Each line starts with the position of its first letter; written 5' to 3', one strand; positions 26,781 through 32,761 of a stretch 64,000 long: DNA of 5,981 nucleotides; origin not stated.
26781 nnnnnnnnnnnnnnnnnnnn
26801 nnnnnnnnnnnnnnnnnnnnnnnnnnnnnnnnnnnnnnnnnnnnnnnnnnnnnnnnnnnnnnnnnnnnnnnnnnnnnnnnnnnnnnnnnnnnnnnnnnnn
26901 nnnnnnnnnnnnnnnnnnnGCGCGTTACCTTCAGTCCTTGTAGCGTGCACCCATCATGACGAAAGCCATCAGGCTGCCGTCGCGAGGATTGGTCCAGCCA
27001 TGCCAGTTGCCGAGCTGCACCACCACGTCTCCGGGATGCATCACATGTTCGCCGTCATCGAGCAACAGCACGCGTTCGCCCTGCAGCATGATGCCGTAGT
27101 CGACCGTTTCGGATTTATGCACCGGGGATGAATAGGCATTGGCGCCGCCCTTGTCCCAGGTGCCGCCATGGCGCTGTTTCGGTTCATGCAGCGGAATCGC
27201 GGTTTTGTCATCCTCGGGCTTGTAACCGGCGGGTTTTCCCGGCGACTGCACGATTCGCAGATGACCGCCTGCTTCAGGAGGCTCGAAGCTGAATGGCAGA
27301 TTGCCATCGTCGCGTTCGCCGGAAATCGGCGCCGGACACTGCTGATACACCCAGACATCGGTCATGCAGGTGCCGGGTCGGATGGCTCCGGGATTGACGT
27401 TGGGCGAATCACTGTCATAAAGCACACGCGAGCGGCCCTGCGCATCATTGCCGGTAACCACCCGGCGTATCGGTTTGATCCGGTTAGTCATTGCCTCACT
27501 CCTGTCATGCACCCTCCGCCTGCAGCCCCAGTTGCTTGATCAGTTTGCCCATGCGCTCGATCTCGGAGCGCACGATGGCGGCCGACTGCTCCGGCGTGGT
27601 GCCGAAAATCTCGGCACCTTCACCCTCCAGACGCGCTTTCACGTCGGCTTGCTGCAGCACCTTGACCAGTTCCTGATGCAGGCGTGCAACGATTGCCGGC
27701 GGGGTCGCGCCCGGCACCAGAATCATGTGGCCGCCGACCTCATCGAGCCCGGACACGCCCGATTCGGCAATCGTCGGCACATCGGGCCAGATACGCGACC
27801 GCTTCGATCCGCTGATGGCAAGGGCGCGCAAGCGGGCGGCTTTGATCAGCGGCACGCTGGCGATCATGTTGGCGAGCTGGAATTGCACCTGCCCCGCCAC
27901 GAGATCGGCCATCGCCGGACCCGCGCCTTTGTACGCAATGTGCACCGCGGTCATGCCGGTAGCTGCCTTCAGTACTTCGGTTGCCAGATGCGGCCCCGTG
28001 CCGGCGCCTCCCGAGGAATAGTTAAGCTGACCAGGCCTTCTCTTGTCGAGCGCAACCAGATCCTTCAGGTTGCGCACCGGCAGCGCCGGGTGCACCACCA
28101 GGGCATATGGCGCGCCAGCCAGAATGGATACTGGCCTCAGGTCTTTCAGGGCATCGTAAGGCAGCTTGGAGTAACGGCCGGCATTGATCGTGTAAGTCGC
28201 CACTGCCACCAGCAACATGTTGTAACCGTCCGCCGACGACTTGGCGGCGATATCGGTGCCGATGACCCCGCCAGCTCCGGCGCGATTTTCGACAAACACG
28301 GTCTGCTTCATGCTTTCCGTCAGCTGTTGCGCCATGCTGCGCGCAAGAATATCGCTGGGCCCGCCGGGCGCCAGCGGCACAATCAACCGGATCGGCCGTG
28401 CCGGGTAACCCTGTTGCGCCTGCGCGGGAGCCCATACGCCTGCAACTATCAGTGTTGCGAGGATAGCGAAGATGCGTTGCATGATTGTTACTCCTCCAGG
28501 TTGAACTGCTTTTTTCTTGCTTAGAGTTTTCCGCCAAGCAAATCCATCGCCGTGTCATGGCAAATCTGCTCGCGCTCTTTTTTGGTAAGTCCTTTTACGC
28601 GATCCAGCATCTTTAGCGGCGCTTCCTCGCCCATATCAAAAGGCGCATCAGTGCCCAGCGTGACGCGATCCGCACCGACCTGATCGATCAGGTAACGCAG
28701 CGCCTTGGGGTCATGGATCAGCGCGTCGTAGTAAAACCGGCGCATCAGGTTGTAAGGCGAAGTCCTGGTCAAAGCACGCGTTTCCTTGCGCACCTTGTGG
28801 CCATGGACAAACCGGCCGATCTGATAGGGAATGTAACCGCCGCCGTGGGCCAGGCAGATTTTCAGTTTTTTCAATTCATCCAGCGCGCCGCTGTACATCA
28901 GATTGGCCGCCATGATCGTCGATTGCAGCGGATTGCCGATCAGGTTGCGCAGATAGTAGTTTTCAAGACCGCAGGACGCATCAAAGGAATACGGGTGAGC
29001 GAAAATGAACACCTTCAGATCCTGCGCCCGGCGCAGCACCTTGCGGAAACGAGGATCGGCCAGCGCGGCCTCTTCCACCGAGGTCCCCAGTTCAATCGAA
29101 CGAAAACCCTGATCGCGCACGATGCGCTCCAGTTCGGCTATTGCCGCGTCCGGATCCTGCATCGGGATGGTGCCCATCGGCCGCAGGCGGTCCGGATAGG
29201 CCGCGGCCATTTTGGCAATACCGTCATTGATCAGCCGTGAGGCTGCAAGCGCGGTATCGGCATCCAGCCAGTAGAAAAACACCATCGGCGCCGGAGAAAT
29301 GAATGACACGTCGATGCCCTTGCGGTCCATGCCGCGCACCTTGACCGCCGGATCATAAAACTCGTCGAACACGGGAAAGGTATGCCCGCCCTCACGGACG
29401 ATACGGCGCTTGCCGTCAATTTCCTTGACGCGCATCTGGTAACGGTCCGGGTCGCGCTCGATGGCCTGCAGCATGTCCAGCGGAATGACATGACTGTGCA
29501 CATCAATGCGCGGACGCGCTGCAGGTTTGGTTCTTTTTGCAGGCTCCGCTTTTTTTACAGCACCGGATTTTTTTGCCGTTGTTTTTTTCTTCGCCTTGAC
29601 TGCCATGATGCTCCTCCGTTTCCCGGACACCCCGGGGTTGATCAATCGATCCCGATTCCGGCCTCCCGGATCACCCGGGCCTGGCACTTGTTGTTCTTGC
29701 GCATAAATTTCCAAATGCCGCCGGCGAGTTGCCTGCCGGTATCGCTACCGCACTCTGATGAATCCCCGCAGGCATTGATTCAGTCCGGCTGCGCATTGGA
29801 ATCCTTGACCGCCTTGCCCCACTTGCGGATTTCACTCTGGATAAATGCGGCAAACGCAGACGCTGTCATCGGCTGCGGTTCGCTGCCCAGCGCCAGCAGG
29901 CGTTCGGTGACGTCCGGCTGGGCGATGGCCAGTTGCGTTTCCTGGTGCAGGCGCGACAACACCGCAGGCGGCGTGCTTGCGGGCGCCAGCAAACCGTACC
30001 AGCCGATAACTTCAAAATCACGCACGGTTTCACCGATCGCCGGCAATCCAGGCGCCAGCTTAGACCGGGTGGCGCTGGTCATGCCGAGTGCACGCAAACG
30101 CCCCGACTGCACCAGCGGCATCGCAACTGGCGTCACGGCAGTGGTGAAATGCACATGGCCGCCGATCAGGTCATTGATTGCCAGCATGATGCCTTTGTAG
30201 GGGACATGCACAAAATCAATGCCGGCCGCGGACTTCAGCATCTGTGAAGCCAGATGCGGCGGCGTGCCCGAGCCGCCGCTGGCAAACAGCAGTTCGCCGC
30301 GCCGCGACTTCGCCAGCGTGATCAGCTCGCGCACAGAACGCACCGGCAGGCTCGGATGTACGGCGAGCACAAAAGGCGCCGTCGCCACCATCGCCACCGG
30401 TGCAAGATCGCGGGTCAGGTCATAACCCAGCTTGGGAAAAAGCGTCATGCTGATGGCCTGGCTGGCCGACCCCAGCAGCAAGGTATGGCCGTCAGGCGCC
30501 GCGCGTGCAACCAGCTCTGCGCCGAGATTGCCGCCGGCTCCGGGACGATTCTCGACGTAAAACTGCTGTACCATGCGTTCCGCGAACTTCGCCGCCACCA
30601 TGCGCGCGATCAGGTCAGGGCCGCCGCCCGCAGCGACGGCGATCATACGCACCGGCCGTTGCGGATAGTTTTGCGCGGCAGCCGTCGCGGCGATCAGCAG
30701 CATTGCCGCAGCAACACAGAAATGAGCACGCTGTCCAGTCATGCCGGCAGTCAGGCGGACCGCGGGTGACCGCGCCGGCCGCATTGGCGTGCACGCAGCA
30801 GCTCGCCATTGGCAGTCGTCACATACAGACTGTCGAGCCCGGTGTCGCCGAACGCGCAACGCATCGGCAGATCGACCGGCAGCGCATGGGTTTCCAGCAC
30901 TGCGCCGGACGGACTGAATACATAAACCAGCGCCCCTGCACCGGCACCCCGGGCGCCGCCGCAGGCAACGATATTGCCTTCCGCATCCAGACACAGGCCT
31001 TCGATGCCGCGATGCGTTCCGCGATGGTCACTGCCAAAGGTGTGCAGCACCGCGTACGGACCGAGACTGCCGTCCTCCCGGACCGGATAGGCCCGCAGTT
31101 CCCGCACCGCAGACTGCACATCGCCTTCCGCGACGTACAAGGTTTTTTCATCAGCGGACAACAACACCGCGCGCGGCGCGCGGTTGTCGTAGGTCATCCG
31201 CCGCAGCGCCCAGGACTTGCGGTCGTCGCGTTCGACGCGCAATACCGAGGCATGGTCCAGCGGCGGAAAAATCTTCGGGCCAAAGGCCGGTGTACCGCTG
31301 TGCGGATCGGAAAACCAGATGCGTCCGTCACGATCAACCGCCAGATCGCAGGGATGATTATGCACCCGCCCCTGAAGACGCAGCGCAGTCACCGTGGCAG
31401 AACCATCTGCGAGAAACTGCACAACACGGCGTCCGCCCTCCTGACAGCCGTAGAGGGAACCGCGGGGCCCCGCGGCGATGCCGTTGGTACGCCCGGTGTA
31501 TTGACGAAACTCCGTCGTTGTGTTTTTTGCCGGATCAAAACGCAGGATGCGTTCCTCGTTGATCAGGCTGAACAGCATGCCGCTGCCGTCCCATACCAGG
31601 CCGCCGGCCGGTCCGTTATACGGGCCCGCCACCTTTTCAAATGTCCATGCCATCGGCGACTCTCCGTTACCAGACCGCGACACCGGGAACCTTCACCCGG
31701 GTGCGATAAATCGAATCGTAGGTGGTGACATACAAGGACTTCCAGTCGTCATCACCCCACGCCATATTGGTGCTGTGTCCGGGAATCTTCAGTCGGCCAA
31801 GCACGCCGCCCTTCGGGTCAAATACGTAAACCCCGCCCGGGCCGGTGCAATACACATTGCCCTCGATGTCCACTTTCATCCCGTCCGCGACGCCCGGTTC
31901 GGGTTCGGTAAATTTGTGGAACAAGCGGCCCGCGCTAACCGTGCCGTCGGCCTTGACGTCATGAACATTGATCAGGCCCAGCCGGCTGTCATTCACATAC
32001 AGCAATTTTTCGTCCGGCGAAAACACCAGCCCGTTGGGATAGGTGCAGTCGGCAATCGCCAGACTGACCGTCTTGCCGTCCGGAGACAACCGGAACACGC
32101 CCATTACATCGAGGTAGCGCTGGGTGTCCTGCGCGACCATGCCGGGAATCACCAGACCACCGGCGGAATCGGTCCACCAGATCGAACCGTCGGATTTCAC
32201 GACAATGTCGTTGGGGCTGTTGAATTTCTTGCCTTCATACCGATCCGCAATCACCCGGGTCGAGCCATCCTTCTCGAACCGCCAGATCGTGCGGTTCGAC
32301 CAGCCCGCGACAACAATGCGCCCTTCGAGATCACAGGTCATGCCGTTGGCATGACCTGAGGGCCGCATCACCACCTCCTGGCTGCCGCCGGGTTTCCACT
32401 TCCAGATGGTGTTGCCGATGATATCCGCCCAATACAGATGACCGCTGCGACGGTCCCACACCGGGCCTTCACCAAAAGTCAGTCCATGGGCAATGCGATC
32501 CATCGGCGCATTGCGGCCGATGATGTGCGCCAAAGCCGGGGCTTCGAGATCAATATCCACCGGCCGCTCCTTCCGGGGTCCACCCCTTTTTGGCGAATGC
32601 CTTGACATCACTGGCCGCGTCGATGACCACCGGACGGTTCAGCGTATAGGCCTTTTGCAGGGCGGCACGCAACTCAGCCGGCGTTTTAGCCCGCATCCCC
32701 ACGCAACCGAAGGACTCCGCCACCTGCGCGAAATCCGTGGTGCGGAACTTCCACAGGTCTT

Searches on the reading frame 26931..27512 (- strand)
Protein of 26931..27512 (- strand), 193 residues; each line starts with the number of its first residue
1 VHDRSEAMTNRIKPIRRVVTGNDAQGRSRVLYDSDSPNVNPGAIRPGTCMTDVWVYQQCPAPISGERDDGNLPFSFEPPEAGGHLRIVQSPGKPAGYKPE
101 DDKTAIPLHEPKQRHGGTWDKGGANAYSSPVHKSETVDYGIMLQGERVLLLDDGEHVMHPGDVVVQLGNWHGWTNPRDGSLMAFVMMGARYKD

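Call 5: search_protein_families(library=pfam, proteins=[window:26931-27512:-])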
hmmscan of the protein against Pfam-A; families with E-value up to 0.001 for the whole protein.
window:26931-27512:- (193 aa): 1 family
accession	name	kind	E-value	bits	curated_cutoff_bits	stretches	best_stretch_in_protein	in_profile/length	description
PF07883.17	Cupin_2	-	2e-06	27.8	27.2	1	126-185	9-68/70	Cupin domain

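Call 87: search_protein_families(library=ncbifam, max_evalue=1e-10, proteins=[window:26931-27512:-])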
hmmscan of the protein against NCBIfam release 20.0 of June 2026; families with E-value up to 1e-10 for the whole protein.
window:26931-27512:- (193 aa): 0 families

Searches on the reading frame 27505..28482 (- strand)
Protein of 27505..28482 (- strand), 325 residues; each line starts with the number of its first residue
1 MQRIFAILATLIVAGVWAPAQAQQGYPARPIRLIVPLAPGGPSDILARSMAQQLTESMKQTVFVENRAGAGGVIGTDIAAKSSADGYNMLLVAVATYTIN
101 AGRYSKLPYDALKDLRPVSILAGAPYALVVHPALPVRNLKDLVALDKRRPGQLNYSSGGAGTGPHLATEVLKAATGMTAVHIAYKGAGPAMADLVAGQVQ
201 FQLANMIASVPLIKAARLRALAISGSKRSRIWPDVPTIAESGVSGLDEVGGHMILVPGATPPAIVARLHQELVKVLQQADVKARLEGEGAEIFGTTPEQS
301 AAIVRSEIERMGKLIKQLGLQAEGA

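Call 5: search_protein_families(library=pfam, proteins=[window:27505-28482:-])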
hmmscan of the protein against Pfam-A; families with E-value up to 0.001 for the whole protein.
window:27505-28482:- (325 aa): 1 family
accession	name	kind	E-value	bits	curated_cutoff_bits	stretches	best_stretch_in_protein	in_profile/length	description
PF03401.19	TctC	-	3e-66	224.2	27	1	47-320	2-274/274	Tripartite tricarboxylate transporter family receptor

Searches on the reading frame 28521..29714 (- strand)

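Call 5: search_protein_families(library=pfam, proteins=[window:28521-29714:-])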
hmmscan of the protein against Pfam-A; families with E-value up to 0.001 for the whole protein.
window:28521-29714:- (397 aa): 1 family
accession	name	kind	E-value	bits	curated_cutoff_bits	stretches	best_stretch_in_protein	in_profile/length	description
PF04909.20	Amidohydro_2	-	9.5e-34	117.9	26.4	1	70-394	1-288/289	Amidohydrolase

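Call 87: search_protein_families(library=ncbifam, max_evalue=1e-10, proteins=[window:28521-29714:-])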
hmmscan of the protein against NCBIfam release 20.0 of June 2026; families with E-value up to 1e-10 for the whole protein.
window:28521-29714:- (397 aa): 0 families

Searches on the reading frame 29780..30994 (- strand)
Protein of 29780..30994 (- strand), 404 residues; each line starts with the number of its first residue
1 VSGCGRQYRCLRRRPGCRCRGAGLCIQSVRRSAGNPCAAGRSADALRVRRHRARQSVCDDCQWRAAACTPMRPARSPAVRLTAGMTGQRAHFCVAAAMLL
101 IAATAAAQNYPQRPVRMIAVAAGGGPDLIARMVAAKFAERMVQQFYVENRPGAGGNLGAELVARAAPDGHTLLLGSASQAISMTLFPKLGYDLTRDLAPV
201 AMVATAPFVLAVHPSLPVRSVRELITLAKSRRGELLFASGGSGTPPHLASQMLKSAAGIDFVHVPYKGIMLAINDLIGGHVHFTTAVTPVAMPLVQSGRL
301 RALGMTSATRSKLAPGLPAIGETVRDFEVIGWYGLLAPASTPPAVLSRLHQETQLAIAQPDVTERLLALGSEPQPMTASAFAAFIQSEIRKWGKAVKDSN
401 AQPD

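Call 43: search_protein_families(library=pfam, max_evalue=0.00001, proteins=[window:29780-30994:-])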
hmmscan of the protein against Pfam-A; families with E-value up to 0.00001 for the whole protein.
window:29780-30994:- (404 aa): 1 family
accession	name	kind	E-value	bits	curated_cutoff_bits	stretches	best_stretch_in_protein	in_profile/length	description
PF03401.19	TctC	-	2.1e-68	231.3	27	1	129-399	1-272/274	Tripartite tricarboxylate transporter family receptor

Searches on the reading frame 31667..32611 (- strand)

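Call 84: search_protein_families(library=pfam, max_evalue=0.0001, proteins=[window:31667-32611:-])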
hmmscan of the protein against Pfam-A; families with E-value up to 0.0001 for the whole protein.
window:31667-32611:- (314 aa): 2 families
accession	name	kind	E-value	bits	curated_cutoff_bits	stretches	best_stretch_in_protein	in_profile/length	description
PF08450.18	SGL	-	1.9e-50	172.2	26.3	1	46-297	1-244/246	SMP-30/Gluconolactonase/LRE-like region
PF01731.26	Arylesterase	-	8.2e-06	26.4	21.3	0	179-214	43-78/86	Arylesterase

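Call 87: search_protein_families(library=ncbifam, max_evalue=1e-10, proteins=[window:31667-32611:-])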
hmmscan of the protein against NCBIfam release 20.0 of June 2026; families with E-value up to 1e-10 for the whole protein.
window:31667-32611:- (314 aa): 0 families
